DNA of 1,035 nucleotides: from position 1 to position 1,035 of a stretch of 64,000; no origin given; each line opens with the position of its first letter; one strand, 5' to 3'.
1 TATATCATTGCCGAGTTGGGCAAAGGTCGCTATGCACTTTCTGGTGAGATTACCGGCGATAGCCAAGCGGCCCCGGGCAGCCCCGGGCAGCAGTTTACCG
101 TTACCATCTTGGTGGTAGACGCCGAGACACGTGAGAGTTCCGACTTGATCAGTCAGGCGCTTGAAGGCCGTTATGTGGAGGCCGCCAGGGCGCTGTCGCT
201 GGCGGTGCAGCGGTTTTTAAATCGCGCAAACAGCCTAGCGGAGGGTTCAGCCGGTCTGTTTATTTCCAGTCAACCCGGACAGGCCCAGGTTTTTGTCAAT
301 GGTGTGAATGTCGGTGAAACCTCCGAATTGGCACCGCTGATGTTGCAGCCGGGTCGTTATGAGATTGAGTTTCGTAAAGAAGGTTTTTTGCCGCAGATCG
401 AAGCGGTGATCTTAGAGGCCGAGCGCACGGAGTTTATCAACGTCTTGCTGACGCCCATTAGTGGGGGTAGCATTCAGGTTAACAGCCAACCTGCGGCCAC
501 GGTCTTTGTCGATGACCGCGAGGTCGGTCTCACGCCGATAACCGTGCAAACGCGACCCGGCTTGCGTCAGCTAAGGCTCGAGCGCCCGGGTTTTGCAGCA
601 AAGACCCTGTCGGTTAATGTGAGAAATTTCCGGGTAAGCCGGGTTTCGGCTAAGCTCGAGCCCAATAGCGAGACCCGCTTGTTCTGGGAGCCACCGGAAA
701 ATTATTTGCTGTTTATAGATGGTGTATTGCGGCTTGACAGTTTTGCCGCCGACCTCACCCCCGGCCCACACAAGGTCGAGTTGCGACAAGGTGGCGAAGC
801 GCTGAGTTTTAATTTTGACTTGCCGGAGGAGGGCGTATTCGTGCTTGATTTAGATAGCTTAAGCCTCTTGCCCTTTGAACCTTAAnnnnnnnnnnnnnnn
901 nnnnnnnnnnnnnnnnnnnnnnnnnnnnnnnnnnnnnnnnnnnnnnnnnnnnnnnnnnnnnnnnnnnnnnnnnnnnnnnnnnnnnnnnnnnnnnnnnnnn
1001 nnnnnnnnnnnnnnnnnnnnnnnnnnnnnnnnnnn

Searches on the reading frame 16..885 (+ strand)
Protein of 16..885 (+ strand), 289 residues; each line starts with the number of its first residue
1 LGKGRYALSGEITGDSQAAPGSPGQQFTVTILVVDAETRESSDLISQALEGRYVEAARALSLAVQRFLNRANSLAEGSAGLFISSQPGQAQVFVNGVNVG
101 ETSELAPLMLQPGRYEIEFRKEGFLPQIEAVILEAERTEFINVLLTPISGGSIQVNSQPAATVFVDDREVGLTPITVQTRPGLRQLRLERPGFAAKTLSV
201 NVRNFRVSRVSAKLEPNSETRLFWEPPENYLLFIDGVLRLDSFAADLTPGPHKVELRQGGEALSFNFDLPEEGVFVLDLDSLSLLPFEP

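Call 61: search_protein_families(library=padloc, alignment_id=A2, max_evalue=1e-8)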
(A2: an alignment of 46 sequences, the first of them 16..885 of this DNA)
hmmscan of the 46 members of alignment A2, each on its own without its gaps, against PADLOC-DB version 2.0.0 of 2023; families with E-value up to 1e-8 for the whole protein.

A. member 1, window:16-885:+ (289 aa): 0 families

B. families by the number of members that match (of 46 scanned): 4 families
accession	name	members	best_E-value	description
PDLC02215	QatD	1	7.9e-24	-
PDLC04134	mad2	1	4.5e-10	mads_2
PDLC00758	Effector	1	6.2e-10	Phospholipase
PDLC00755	Effector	1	7.8e-09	Phospholipase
